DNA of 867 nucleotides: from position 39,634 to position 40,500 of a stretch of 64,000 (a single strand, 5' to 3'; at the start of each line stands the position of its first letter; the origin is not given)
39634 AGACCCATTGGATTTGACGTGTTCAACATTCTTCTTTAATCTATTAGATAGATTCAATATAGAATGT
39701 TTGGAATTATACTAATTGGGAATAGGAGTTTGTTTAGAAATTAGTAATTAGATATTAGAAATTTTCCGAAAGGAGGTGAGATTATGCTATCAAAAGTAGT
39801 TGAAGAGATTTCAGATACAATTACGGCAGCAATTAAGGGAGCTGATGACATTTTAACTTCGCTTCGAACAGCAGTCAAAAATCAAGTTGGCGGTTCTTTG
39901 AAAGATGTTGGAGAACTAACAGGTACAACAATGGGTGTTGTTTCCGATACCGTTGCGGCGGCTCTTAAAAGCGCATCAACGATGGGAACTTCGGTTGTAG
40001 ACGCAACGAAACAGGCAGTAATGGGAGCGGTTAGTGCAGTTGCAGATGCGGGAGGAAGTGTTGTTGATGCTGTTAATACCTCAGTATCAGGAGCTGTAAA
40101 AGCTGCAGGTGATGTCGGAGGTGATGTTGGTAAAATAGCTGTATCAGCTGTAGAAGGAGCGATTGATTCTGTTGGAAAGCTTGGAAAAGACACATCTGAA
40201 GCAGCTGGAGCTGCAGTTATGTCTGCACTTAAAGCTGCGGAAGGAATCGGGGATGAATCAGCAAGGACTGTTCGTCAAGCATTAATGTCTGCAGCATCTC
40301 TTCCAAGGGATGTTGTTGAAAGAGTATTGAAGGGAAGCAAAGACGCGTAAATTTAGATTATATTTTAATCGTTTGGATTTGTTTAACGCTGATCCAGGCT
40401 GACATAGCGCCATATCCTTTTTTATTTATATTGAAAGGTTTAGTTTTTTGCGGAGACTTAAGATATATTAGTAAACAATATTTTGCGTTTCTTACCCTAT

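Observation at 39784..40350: Highly repetitive Ala/Gly/Val-rich protein behind a perfect Shine-Dalgarno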

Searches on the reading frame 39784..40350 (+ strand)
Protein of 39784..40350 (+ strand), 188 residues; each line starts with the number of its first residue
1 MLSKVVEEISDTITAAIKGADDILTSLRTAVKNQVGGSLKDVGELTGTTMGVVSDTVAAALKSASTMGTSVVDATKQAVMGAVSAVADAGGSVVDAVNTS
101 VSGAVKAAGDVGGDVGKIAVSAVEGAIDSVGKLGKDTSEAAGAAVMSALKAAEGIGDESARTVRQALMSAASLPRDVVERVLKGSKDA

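Call 3: search_protein_families(library=pfam, proteins=[window:39784-40347:+], max_evalue=10)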
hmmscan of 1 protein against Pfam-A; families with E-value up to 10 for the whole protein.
window:39784-40347:+ (188 aa): 4 families
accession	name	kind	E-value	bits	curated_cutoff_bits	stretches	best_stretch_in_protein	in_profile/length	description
PF12228.14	DUF3604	-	0.18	10.6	20.4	1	54-124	428-497/591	Protein of unknown function (DUF3604)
PF11098.13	Chlorosome_CsmC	-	0.19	12.2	26.3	1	76-181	29-132/139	Chlorosome envelope protein C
PF23921.1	DUF7260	-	4.9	7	27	0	54-99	96-137/242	Domain of unknown function (DUF7260)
PF03036.21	Perilipin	-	7.8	5.9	33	2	4-46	99-141/403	Perilipin family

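Call 4: search_protein_families(library=ncbifam, proteins=[window:39784-40347:+], max_evalue=10)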
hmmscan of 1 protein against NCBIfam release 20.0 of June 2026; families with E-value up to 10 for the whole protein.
window:39784-40347:+ (188 aa): 4 families
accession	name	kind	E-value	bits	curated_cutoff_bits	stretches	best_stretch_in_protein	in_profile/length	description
NF033553.1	MerP_Gpos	exception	0.68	9.8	110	1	62-121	31-89/112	mercury resistance system substrate-binding protein MerP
NF001060.0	PRK00117.4-4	equivalog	1.2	9.3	258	1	49-78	103-132/183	recombination regulator RecX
NF047840.1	lipo_Ag473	exception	4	8.2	100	2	51-148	31-128/136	Ag473 family lipoprotein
TIGR01097.1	PhnE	equivalog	7.5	5.9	216.7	1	126-169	135-178/252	phosphonate ABC transporter, permease protein PhnE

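Call 7: find_homologous_proteins(query=window:39784-40347:+, max_evalue=0.001)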
Query window:39784-40347:+ (188 aa): 3 proteins with E <= 0.001 among 2324 candidates.
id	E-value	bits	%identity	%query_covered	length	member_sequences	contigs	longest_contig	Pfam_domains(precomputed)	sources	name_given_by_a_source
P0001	1.0e-15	76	37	75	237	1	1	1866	-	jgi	jgi:hypothetical protein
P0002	5.2e-8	51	37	66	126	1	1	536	-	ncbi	-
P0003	5.8e-5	41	31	94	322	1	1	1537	-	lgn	-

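Call 8: search_solved_structures(query=window:39784-40347:+, max_evalue=10, show_alignments=2)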
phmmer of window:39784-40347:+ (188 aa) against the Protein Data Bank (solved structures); distinct sequences matched with E-value up to 10: 7.
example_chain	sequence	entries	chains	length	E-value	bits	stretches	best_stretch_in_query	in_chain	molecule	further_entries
5cwg_A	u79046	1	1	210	0.0018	22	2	102-180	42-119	Designed helical repeat protein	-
5cwc_A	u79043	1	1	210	0.0031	21.2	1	101-168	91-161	Designed helical repeat protein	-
8c3w_A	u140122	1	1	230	0.12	16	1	48-104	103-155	dnHEM1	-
9han_B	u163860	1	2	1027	0.23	15.1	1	4-84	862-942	Collagen type VI alpha 2 chain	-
4yxx_A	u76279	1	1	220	0.69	13.5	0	3-97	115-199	dTor_6x35L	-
4uos_A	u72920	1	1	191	0.76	13.4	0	1-78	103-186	DESIGNED HELICAL BUNDLE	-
7wxz_A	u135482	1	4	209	4.1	11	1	47-132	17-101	Spike protein S2'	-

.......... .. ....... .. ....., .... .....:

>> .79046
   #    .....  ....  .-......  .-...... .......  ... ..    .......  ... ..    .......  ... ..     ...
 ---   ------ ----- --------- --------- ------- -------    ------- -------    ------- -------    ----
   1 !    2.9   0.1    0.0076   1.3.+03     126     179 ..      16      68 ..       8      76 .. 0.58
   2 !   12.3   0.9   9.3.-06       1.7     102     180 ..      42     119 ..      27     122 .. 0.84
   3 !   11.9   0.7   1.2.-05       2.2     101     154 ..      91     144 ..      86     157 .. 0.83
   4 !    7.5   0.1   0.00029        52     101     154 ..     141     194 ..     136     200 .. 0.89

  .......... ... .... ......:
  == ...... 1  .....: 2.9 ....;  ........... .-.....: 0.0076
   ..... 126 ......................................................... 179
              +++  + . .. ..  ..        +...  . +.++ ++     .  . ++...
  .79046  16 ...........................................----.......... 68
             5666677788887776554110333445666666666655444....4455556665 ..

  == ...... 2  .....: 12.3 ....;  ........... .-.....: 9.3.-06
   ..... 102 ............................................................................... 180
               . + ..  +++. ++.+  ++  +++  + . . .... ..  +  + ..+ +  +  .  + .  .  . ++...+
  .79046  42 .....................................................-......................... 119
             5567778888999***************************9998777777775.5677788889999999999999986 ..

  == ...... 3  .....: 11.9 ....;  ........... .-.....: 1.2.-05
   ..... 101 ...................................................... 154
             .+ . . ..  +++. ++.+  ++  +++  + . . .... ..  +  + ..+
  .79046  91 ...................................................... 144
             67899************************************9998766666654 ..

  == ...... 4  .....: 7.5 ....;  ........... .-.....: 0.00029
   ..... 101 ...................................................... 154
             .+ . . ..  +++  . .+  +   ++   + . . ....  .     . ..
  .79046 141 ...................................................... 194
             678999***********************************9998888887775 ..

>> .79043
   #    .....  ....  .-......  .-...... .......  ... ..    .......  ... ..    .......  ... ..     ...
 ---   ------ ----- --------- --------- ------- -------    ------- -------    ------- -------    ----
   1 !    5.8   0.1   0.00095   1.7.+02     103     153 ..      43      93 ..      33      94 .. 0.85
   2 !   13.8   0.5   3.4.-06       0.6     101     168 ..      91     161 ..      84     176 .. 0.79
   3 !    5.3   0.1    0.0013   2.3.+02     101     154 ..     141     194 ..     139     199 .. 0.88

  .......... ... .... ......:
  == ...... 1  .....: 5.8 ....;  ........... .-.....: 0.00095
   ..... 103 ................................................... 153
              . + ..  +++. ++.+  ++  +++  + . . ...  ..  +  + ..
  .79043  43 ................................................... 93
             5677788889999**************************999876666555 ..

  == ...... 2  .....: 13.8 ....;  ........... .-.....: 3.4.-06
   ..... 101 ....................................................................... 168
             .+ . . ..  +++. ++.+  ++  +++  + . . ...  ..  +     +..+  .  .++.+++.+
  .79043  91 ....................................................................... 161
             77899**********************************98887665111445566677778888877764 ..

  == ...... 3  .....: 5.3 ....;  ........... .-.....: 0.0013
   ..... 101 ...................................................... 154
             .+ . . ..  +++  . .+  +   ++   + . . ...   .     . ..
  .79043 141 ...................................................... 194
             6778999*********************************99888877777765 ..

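Call 16: find_encoding_contigs(protein=window:39784-40350:+, flank=10000, max_places=6)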
Protein window:39784-40350:+ (188 aa): 10 contigs read that carry it; 5 places shown.
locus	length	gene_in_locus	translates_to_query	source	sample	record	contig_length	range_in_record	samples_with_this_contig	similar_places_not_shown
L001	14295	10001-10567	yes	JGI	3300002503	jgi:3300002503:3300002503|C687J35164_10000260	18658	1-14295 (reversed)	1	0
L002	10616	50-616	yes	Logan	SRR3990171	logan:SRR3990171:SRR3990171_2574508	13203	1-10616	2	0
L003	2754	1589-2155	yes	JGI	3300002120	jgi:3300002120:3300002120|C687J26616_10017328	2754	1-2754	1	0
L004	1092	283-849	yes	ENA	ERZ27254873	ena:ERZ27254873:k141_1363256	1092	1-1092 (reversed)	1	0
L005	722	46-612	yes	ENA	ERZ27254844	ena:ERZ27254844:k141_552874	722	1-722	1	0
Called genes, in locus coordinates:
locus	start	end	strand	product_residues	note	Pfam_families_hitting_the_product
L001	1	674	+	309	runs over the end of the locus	-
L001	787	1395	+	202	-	PF01725:Ham1p_like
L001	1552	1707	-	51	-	-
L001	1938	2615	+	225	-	PF00027:cNMP_binding, PF13545:HTH_Crp_2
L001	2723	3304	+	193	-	-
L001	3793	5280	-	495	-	PF13632:Glyco_trans_2_3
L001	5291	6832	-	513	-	PF00133:tRNA-synt_1, PF01406:tRNA-synt_1e (weak), PF09334:tRNA-synt_1g, PF00133:tRNA-synt_1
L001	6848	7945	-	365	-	PF09594:GT87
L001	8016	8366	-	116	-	PF01371:Trp_repressor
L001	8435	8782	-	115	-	-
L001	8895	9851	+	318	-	PF02646:RmuC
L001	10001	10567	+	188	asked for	-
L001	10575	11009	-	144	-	-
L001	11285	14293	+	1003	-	?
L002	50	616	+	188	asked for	-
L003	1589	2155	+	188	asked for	-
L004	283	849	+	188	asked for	-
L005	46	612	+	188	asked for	-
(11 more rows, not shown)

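Call 17: find_encoding_contigs(protein=P0001, flank=5000)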
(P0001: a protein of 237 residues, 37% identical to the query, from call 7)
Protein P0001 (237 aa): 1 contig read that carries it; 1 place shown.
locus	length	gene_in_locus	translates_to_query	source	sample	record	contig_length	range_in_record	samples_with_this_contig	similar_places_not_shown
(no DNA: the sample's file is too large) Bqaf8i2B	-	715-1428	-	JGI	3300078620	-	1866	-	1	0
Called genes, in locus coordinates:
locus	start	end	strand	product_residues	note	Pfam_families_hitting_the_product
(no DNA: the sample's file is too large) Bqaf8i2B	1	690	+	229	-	?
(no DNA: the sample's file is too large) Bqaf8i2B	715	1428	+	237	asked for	-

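Call 18: search_protein_representatives(protein=window:39784-40347:+)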
Query: 188 residues. Proteins with E-value up to 0.001 (for the whole library): 223; up to 1e-10: 35; up to 1e-30: 0. The best 150 are listed.
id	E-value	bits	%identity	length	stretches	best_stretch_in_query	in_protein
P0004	2.3e-26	109.3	43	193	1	1-187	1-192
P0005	4.1e-26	108.5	50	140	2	81-182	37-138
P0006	4.9e-24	101.8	37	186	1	3-185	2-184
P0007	1.5e-23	100.2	48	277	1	56-186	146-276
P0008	2.7e-20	89.6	54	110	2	126-186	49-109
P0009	2.0e-18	83.6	47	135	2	101-182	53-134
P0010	4.0e-18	82.6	33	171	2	79-185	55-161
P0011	7.6e-18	81.6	32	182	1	1-177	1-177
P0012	1.1e-17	81.2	40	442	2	30-137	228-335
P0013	1.3e-16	77.6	35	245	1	14-177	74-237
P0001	3.2e-16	76.4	37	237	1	1-156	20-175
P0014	4.0e-16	76.1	35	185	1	1-184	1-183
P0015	1.5e-15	74.2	44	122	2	108-180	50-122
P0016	1.7e-15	74.0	32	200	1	6-178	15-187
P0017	5.5e-15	72.4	57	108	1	106-186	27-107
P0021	1.6e-12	64.4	28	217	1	2-184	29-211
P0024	3.2e-12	63.4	31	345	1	3-168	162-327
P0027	1.0e-11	61.8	31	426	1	7-184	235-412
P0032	2.9e-11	60.3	32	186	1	2-181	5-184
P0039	1.5e-10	58.0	29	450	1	7-181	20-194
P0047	6.5e-10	55.9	29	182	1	5-181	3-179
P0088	6.5e-07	46.2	24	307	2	15-164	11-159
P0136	1.3e-05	41.9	27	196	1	7-173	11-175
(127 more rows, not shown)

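Call 21: search_protein_families(library=pfam, alignment_id=A1, max_evalue=0.001)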
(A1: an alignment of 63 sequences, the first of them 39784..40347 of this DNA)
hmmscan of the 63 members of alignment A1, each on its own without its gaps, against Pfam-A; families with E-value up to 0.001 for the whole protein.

A. member 1, window:39784-40347:+ (188 aa): 0 families

B. families by the number of members that match (of 63 scanned): 7 families
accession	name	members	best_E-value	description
PF00072.30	Response_reg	2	1.3e-07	Response regulator receiver domain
PF00690.31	Cation_ATPase_N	1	2.3e-14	Cation transporter/ATPase, N-terminus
PF20572.3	DUF6781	1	3.8e-05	Family of unknown function (DUF6781)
PF11098.13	Chlorosome_CsmC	1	5e-05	Chlorosome envelope protein C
PF06911.18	Senescence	1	0.00018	Senescence domain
PF19991.5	HMA_2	1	0.00034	Heavy metal associated domain 2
PF09361.15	Phasin_2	1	0.00063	Phasin protein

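Call 27: search_solved_structures(query=A2, max_evalue=1)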
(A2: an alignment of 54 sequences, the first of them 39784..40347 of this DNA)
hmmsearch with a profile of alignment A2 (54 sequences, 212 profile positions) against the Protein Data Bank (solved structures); distinct sequences matched with E-value up to 1: 23.
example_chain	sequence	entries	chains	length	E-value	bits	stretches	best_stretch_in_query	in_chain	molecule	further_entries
8cws_A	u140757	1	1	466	1.7e-10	44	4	19-115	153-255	F4132-2 Chain A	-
8cwy_A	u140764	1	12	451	1.9e-10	43.9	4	19-115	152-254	T32-15-1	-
5cwg_A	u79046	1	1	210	1.1e-06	31.5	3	109-162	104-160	Designed helical repeat protein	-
4uos_A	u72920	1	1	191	7.2e-06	28.9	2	12-97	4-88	DESIGNED HELICAL BUNDLE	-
5cwd_A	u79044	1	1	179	1.9e-05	27.5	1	90-183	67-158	Designed helical repeat protein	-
7mwr_B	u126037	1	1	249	2.2e-05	27.3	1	15-157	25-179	LHD101B4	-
5cwb_A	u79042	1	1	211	2.8e-05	27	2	24-87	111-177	Designed helical repeat protein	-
5cwc_A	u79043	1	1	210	5.7e-05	26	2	109-162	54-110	Designed helical repeat protein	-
9drl_A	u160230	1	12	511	0.00023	24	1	36-158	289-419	T33-549_B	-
7udk_A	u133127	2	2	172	0.00025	23.9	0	92-173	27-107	Designed helical repeat protein (DHR) RPB_LRP2_R4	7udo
6v8i_CF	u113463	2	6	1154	0.00065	22.5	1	32-106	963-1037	Tape Measure Protein, gp57 | Tape measure protein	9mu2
8f6r_A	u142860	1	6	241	0.0012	21.6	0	100-189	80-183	De novo designed oligomeric protein C6-79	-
5cwo_A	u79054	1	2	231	0.0066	19.2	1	39-150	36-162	Designed helical repeat protein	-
6vfi_A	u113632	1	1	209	0.014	18.1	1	24-111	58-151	O43_dn18A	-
5cwp_A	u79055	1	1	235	0.027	17.3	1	99-203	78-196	Designed helical repeat protein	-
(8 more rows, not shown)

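Call 30: find_related_loci(query=window:39784-40347:+, collection=genome_contigs, flank=8000)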
Query window:39784-40347:+ (188 aa) in genome_contigs; peptide patterns used: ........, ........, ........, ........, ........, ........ (x = any residue, [..] = any of these).
599 stretches matched a pattern (row limit reached: there are more); 4 encode a relative of the query (tblastn E <= 1e-3); 4 distinct loci.
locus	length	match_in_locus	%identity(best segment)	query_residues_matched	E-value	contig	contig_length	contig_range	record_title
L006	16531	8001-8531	35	1-177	8e-17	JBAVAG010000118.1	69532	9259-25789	MAG: Desulfobaccales bacterium isolate MFD09281_ilm_asm_bin32 k127_488718, whole genome shotgun sequence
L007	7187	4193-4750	31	1-181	2e-16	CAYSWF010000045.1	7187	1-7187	MAG TPA_asm: uncultured Candidatus Saccharibacteria bacterium isolate binchicken_co266_39 genome assembly, contig: NODE_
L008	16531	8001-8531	34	1-177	4e-15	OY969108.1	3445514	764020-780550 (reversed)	MAG: uncultured delta proteobacterium isolate MFD01828.bin.c.1 genome assembly, chromosome: 1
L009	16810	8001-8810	34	6-187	6e-13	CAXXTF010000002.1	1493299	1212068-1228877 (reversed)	MAG: Dehalococcoidia bacterium isolate b426fa95-c85f-4e70-a700-4121ed63f50a genome assembly, contig: contig_2, whole gen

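Call 34: predict_structure(alignment_id=A2)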
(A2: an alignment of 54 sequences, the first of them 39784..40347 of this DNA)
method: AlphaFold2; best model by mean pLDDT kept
length: 188 residues; sequences in the alignment: 54
mean_pLDDT: 94.4   pTM: 0.90
mean pLDDT of the five models: 94.4, 93.7, 93.5, 93.1, 92.9
residues with pLDDT >= 90: 164; 70-90: 22; 50-70: 2; < 50: 0
segments of 3 or more residues with pLDDT < 50: none
pLDDT, mean of each block of 10 residues (from residue 1): 86 90 95 95 83 96 94 98 97 97 97 97 98 96 98 98 97 95 85
secondary structure, 60 per line:
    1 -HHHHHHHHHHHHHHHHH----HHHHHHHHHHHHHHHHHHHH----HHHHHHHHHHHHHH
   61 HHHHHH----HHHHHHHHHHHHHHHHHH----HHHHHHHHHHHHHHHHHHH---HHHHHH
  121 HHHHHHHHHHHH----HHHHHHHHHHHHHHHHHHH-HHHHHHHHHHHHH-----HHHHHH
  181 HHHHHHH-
elements in order: H2-18 H23-42 H47-66 H71-88 H93-111 H115-132 H137-155 H157-169 H175-187

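Call 45: find_homologous_proteins(query=A2, max_evalue=0.00001)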
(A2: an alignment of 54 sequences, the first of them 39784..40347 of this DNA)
Query A2 (54 sequences) (188 aa, profile of the alignment): 6 proteins with E <= 0.00001 among 8000 candidates.
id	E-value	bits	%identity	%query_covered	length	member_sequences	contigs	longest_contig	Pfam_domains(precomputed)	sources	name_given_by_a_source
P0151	9.6e-47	177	34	69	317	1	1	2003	-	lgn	-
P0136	9.0e-46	174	26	71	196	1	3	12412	-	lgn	-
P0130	2.3e-30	124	29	76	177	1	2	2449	-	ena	-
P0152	2.4e-28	117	31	44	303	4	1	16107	PF00072.31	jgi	-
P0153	7.3e-17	80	27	70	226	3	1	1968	-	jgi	jgi:hypothetical protein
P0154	8.9e-7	47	25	73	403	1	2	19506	PF20572.4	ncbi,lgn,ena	-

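Call 46: find_encoding_contigs(protein=P0136, flank=8000, max_places=3)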
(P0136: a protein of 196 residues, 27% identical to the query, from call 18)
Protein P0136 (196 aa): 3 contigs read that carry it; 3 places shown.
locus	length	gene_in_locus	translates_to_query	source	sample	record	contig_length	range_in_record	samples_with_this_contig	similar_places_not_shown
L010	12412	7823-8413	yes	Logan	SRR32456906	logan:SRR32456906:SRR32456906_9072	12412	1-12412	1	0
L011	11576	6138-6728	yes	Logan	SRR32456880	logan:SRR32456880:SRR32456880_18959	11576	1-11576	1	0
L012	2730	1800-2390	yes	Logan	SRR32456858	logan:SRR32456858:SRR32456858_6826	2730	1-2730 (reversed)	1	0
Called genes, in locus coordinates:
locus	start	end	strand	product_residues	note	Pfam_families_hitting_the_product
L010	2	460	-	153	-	?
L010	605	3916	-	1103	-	-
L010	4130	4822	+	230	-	PF07638:Sigma70_ECF (faint), PF04542:Sigma70_r2, PF08281:Sigma70_r4_2, PF04545:Sigma70_r4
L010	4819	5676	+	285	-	-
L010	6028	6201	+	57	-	-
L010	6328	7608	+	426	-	PF05239:PRC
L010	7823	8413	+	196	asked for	-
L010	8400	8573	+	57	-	PF08085:Entericidin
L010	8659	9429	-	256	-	PF02527:GidB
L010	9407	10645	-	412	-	PF01098:FTSW_RODA_SPOVE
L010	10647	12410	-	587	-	?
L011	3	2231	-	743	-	?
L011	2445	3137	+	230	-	PF07638:Sigma70_ECF (faint), PF04542:Sigma70_r2, PF08281:Sigma70_r4_2, PF04545:Sigma70_r4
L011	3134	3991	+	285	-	-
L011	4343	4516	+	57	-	-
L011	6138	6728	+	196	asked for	-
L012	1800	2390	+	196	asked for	-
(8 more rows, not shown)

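Call 47: find_encoding_contigs(protein=P0152, flank=8000, max_places=3)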
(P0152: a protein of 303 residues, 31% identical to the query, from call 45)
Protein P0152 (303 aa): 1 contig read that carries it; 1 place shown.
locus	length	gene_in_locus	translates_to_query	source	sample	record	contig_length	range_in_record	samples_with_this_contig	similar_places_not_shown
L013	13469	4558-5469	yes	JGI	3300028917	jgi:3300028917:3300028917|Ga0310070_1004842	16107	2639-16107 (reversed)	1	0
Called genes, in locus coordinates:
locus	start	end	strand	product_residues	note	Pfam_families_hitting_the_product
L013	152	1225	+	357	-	PF01544:CorA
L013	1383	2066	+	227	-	PF02080:TrkA_C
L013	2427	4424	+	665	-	PF11896:GlgE_dom_N_S, PF00128:Alpha-amylase, PF21702:GLGE_C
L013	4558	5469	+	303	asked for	PF00072:Response_reg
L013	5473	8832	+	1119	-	PF00128:Alpha-amylase, PF16657:Malt_amylase_C, PF18085:Mak_N_cap (weak)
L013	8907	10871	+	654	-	PF02922:CBM_48, PF00128:Alpha-amylase, PF02806:Alpha-amylase_C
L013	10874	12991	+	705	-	PF02629:CoA_binding, PF13380:CoA_binding_2, PF13607:Succ_CoA_lig, PF19045:Ligase_CoA_2, PF13549:ATP-grasp_5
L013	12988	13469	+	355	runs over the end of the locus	PF13500:AAA_26, PF07085:DRTGG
